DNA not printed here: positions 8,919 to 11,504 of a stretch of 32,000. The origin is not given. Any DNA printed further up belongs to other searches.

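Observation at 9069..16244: Seven-gene type IV pilus-like operon of unknown function, flanked by two proteases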

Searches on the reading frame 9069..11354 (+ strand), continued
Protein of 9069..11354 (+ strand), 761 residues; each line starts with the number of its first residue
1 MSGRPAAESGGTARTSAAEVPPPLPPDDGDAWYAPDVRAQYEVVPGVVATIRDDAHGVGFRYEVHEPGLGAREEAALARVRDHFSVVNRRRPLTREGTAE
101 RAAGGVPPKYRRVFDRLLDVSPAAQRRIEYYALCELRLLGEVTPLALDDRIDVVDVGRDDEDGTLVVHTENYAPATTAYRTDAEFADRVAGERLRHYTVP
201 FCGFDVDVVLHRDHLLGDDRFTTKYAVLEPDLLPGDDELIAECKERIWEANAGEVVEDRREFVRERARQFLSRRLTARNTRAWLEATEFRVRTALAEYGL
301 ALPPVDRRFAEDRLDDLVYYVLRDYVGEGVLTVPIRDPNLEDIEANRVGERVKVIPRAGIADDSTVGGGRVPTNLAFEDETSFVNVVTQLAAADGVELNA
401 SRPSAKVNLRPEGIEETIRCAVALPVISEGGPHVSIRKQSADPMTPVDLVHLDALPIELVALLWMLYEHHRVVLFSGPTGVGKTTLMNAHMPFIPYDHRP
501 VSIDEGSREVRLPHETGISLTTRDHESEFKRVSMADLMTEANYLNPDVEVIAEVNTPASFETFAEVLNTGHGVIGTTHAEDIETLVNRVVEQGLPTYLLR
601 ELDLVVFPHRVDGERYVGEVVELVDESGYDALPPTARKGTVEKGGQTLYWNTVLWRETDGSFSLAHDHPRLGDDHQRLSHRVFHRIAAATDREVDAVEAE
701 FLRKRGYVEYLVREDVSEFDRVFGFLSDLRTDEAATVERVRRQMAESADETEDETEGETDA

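Call 19: list_cluster_members(proteins=[P0027])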
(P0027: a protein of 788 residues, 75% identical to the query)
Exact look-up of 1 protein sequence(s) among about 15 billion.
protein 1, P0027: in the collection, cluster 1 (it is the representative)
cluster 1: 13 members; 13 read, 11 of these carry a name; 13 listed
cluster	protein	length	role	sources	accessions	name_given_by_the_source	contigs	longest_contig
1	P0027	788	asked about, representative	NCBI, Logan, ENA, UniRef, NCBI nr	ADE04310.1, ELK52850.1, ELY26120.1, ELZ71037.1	secretion system protein [Haloferax sp. Atlit-47N] | Type IV pilus biogenesis complex ATPase subunit n=5 Tax=Haloferacaceae TaxID=1644056 ... | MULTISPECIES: type II/IV secretion system ATPase subunit [Haloferax]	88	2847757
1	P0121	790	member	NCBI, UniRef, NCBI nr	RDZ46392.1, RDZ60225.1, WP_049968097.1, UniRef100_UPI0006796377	secretion system protein [Haloferax sp. Atlit-10N] | type II/IV secretion system ATPase subunit n=1 Tax=Haloferax TaxID=2251 ... | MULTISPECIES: type II/IV secretion system ATPase subunit [Haloferax]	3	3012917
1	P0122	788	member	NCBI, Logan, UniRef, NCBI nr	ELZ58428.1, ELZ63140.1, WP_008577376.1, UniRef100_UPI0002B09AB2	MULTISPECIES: type II/IV secretion system ATPase subunit [unclassified Haloferax] | type II/IV secretion system ATPase subunit n=1 Tax=unclassified Haloferax TaxID=2625095 ...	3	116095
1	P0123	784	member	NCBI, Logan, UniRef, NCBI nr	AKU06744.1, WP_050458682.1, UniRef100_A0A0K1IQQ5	type II/IV secretion system ATPase subunit [Haloferax gibbonsii] | Secretion system protein n=1 Tax=Haloferax gibbonsii TaxID=35746 RepID=A0A0K1IQQ5_HALGI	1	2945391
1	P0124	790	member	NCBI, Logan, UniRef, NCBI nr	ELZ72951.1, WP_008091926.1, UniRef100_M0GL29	type IV pilus biogenesis complex ATPase subunit [Haloferax prahovense DSM 18310] | Type IV pilus biogenesis complex ATPase subunit n=1 Tax=Haloferax prahovense (strain DSM ... | type II/IV secretion system ATPase subunit [Haloferax prahovense]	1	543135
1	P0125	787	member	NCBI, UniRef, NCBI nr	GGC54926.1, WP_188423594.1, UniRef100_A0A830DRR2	type II/IV secretion system ATPase subunit [Haloferax sulfurifontis] | Bacterial type II secretion system protein E domain-containing protein n=1 Tax=Haloferax ...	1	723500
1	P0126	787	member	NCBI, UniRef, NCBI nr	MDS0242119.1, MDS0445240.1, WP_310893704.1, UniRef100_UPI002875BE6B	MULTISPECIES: type II/IV secretion system ATPase subunit [unclassified Haloferax] | type II/IV secretion system ATPase subunit n=1 Tax=unclassified Haloferax TaxID=2625095 ...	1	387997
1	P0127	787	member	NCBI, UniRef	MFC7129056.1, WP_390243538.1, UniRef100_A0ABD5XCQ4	type II/IV secretion system ATPase subunit [Haloferax chudinovii] | Type II/IV secretion system ATPase subunit n=1 Tax=Haloferax chudinovii TaxID=1109010 ...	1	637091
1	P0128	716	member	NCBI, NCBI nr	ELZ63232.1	type IV pilus biogenesis complex ATPase subunit [Haloferax sp. ATCC BAA-645]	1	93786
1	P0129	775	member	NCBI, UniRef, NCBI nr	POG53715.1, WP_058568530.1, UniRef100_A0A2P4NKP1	type II/IV secretion system ATPase subunit [Haloferax marisrubri] | Secretion system protein n=1 Tax=Haloferax marisrubri TaxID=1544719 RepID=A0A2P4NKP1_9EURY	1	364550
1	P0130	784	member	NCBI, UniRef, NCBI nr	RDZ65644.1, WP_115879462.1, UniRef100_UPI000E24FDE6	secretion system protein [Haloferax sp. Atlit-12N] | type II/IV secretion system ATPase subunit n=1 Tax=Haloferax sp. Atlit-12N TaxID=2077203 ... | type II/IV secretion system ATPase subunit [Haloferax sp. Atlit-12N]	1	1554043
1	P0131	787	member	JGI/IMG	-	-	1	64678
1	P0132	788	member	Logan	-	-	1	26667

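Call 30: find_related_loci(query=A1, collection=genome_contigs, flank=10000)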
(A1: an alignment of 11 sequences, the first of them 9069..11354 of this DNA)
Query A1 (761 aa) in genome_contigs; peptide patterns used: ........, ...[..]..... (x = any residue, [..] = any of these).
338 stretches matched a pattern; 324 encode a relative of the query (tblastn E <= 1e-3); the best 80 are kept; 80 distinct loci.
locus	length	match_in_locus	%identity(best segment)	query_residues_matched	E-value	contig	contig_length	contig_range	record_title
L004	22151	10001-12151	91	31-746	0e+0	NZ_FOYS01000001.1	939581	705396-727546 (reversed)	Halogeometricum limi strain CGMCC 1.8711, whole genome shotgun sequence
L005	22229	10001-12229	76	12-745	0e+0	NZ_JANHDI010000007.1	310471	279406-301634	Halobellus rarus strain YC21 Scaffold5_1, whole genome shotgun sequence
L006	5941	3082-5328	74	2-745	0e+0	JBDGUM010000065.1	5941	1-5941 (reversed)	MAG: Halobellus sp. isolate DAL-WCL_39_63C4R c_000000014578, whole genome shotgun sequence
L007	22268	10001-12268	75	3-749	0e+0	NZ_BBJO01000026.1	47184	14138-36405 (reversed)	Halobellus rufus strain CBA1103, whole genome shotgun sequence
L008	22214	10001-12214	76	27-755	0e+0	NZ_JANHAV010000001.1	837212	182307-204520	Halobellus inordinatus strain YC20 Scaffold1_1, whole genome shotgun sequence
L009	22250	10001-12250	75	20-760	0e+0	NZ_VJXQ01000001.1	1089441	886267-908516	Halobellus captivus strain ZY21 scaffold1, whole genome shotgun sequence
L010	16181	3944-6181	75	27-760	0e+0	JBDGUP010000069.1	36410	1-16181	MAG: Haloquadratum sp. isolate DAL-WCL_83C5R c_000000000743, whole genome shotgun sequence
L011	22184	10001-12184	75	32-760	0e+0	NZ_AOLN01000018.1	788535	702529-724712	Haloferax mucosum ATCC BAA-1512 contig_18, whole genome shotgun sequence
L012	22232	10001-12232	75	27-761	0e+0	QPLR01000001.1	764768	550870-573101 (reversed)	Halobellus sp. Atlit-31R P_contig000001, whole genome shotgun sequence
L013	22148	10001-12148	76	32-746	0e+0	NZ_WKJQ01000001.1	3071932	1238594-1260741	Haloferax marinum strain MBLA0078 contig00001, whole genome shotgun sequence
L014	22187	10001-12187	75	32-758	0e+0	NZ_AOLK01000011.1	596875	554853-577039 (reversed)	Haloferax elongans ATCC BAA-1513 contig_11, whole genome shotgun sequence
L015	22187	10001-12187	76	32-758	0e+0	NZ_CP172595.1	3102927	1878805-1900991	Haloferax sp. S1W chromosome, complete genome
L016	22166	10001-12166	74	32-752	0e+0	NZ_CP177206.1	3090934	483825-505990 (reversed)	Haloferax sp. YSSS75 chromosome, complete genome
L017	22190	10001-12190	75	30-757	0e+0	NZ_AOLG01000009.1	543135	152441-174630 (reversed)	Haloferax prahovense DSM 18310 contig_9, whole genome shotgun sequence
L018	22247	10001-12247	73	6-745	0e+0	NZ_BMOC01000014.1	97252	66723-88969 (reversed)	Halobellus salinus strain JCM 14359 sequence14, whole genome shotgun sequence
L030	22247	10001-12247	74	20-759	0e+0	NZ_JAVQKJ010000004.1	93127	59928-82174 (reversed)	Halobellus ordinarius strain ZY16 ZY16_ctg004, whole genome shotgun sequence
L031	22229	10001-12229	70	14-756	0e+0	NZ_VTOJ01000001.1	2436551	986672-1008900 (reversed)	Salinigranum salinum strain YJ-50-S2 Scaffold1, whole genome shotgun sequence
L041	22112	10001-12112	68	31-744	0e+0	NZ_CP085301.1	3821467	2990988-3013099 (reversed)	Haladaptatus pallidirubidus strain YIM 93656 chromosome, complete genome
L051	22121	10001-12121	68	30-743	0e+0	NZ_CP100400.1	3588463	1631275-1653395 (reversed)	Halorussus aquaticus strain XZYJ18 chromosome, complete genome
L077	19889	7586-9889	73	3-760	0e+0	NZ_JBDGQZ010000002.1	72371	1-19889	MAG: Halobellus sp. isolate DAL-Ass_37_98C3R c_000000000176, whole genome shotgun sequence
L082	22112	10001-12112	67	32-742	0e+0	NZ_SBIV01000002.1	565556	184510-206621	Halorussus marinus strain LYG-36 Scaffold2_1, whole genome shotgun sequence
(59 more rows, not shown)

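Call 41: search_dna_similar(query=window:9069-11354:+, collection=plasmids, mode=protein, max_rows=25, max_evalue=1e-30)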
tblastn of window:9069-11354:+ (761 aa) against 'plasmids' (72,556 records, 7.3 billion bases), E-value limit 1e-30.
No match.

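Call 44: search_solved_structures(query=window:9069-11354:+, max_evalue=0.00001)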
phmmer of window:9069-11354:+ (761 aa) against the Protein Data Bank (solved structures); distinct sequences matched with E-value up to 0.00001: 7.
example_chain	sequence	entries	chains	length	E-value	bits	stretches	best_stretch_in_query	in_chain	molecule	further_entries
2oap_1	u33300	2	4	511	1.5e-31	112.8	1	309-606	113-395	Type II secretion system protein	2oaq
4ii7_A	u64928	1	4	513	4.2e-20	74.9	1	316-610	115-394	FlaI ATPase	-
8rkd_E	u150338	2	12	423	8.9e-20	73.8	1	365-625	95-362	Pilus assembly ATPase CpaF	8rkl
8rjf_A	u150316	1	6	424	8.9e-20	73.8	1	365-625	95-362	Pilus assembly ATPase CpaF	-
9e24_A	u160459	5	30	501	1.4e-19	73.2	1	365-625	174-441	CpaF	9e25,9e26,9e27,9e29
4ihq_A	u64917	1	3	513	2.6e-19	72.3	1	316-610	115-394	FlaI ATPase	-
2gza_A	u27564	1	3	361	5.2e-08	34.9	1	460-591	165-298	Type IV secretion system protein VirB11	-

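Call 71: search_protein_families(library=pfam, proteins=[L041:12249-13211:+, L041:13350-16358:+, L051:12411-13367:+, L051:13494-16499:+, L077:15079-16860:+, L030:8250-8810:+, L082:20380-21153:-, L031:3113-4264:+], max_evalue=0.0001)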
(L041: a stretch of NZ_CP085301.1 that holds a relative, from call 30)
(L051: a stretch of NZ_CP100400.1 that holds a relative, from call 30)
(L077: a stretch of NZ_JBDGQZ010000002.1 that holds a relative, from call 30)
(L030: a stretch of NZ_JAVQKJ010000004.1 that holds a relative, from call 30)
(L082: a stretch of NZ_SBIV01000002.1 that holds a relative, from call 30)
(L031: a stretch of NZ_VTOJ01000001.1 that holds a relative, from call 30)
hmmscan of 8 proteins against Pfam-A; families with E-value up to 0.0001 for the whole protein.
L041:12249-13211:+ (320 aa): 2 families
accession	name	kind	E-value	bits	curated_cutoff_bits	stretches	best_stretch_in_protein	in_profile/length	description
PF00722.28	Glyco_hydro_16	-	6e-25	88.1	22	1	121-314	10-174/175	Glycosyl hydrolases family 16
PF03935.22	SKN1_KRE6_Sbg1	-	7.1e-12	44.9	30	1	74-184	107-223/501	Beta-glucan synthesis-associated protein SKN1/KRE6/Sbg1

L041:13350-16358:+ (1002 aa): 3 families
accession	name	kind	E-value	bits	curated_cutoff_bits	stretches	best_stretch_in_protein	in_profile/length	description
PF17652.7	Glyco_hydro81C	-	3.5e-44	151.9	25.6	1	405-720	29-334/349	Glycosyl hydrolase family 81 C-terminal domain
PF22184.2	CBM_56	-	1.7e-16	60.6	27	1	919-995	6-75/75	Carbohydrate binding module family 56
PF00041.27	fn3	-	1.8e-11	44.6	25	1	812-894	2-82/84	Fibronectin type III domain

L051:12411-13367:+ (318 aa): 2 families
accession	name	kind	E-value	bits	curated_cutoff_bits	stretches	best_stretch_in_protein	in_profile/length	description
PF00722.28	Glyco_hydro_16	-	5.2e-22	78.6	22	1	116-297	10-161/175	Glycosyl hydrolases family 16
PF03935.22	SKN1_KRE6_Sbg1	-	2.3e-13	49.9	30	2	67-191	110-230/501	Beta-glucan synthesis-associated protein SKN1/KRE6/Sbg1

L051:13494-16499:+ (1001 aa): 4 families
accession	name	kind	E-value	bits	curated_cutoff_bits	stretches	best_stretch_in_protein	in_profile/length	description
PF17652.7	Glyco_hydro81C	-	2.2e-45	155.9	25.6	1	401-717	29-335/349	Glycosyl hydrolase family 81 C-terminal domain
PF22184.2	CBM_56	-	7.1e-18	65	27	1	919-994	7-75/75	Carbohydrate binding module family 56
PF00041.27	fn3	-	4e-12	46.6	25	1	810-889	2-78/84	Fibronectin type III domain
PF16893.11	fn3_2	-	4.8e-05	23.9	27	0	808-888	3-83/89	Fibronectin type III domain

L077:15079-16860:+ (593 aa): 2 families
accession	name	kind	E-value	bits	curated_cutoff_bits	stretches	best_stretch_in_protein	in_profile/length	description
PF16927.11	HisKA_7TM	-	2e-37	129.7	28.6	1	26-247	3-224/224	N-terminal 7TM region of histidine kinase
PF02518.31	HATPase_c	-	4.9e-05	24.2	26.4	0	457-553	2-97/111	Histidine kinase-, DNA gyrase B-, and HSP90-like ATPase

L030:8250-8810:+ (186 aa): 0 families

L082:20380-21153:- (257 aa): 5 families
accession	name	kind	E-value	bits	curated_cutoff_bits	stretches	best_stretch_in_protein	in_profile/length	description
PF01656.29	CbiA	-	1e-17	64.7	25.4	1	6-208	2-119/125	CobQ/CobB/MinD/ParA nucleotide binding domain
PF13614.12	AAA_31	-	1.4e-11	45.1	27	1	5-148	4-154/177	AAA domain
PF10609.15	ParA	-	4.5e-11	43.1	27.1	1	4-40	5-42/246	NUBPL iron-transfer P-loop NTPase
PF00142.24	Fer4_NifH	-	5.4e-07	29.8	25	0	153-233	164-243/271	4Fe-4S iron sulfur cluster binding proteins, NifH/frxC family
PF09140.17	MipZ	-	8.7e-05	22.4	20.7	0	7-121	5-110/262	ATPase MipZ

L031:3113-4264:+ (383 aa): 5 families
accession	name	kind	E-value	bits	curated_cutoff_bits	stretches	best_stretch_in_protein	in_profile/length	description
PF00005.33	ABC_tran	-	2.7e-32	112.7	25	1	24-166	2-136/137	ABC transporter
PF08402.16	TOBE_2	-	8.1e-11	42.3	21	1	280-355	1-76/76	TOBE domain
PF03459.23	TOBE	-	1.5e-06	28.8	22.3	1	295-354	2-64/64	TOBE domain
PF13304.12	AAA_21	-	1e-05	26.2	27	0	35-57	1-23/304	AAA domain, putative AbiEii toxin, Type IV TA system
PF17912.7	OB_MalK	-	5.6e-05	24.4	27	0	240-286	1-52/53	MalK OB fold domain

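Call 84: search_protein_families(library=ncbifam, proteins=[window:9069-11354:+], max_evalue=0.001)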
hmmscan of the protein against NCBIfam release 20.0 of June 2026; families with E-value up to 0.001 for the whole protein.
window:9069-11354:+ (761 aa): 16 families
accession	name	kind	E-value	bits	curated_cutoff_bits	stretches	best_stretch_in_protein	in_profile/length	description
NF058587.1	archaellum_moto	equivalog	8.7e-42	143.5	550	1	214-629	43-436/527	archaellum flagellar ATPase motor FlaI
TIGR03819.1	heli_sec_ATPase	hypoth_equivalog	1.5e-26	93.4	373.15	1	367-589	80-297/340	TadA family conjugal transfer-associated ATPase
NF053672.1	bindosome_BasE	exception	3.4e-19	69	1000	1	314-590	125-389/512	bindosome assembly system ATPase subunit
TIGR02788.1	VirB11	equivalog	1.1e-18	67.3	249.95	1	469-590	143-263/308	P-type DNA transfer ATPase VirB11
TIGR02782.1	TrbB_P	equivalog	2e-13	50.3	304.55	1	385-625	56-295/303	P-type conjugative transfer ATPase TrbB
NF010475.0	PRK13900.1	equivalog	1.7e-10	40.5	389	1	469-620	159-322/333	type IV secretion system ATPase VirB11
NF010407.0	PRK13833.1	subfamily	7.2e-10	38.8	499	1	423-623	98-300/323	conjugal transfer protein TrbB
NF010425.0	PRK13851.1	equivalog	2.1e-08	33.4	461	1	463-580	155-271/344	type IV secretion system protein VirB11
NF010469.0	PRK13894.1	subfamily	2.4e-07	30.4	508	1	390-589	74-264/320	conjugal transfer ATPase TrbB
NF041000.1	ATPase_ComGA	equivalog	3e-07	29.7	300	1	466-601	124-254/267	competence type IV pilus ATPase ComGA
TIGR01420.1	pilT_fam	subfamily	2.4e-06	27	319.1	1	463-591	115-241/343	PilT/PilU family type 4a pilus ATPase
TIGR02533.1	type_II_gspE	equivalog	2.2e-05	23.3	630.25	1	447-600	220-367/486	type II secretion system ATPase GspE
TIGR02538.1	type_IV_pilB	equivalog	2.3e-05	23.2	675.65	1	469-599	315-439/564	type IV-A pilus assembly ATPase PilB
NF010335.0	PRK13764.1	equivalog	3.9e-05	22.4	340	1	461-591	254-376/613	ATPase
NF053534.1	T4PilAsmATPsTfpB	equivalog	4e-05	22.2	850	1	465-603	331-463/584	type IV pilus assembly ATPase TfpB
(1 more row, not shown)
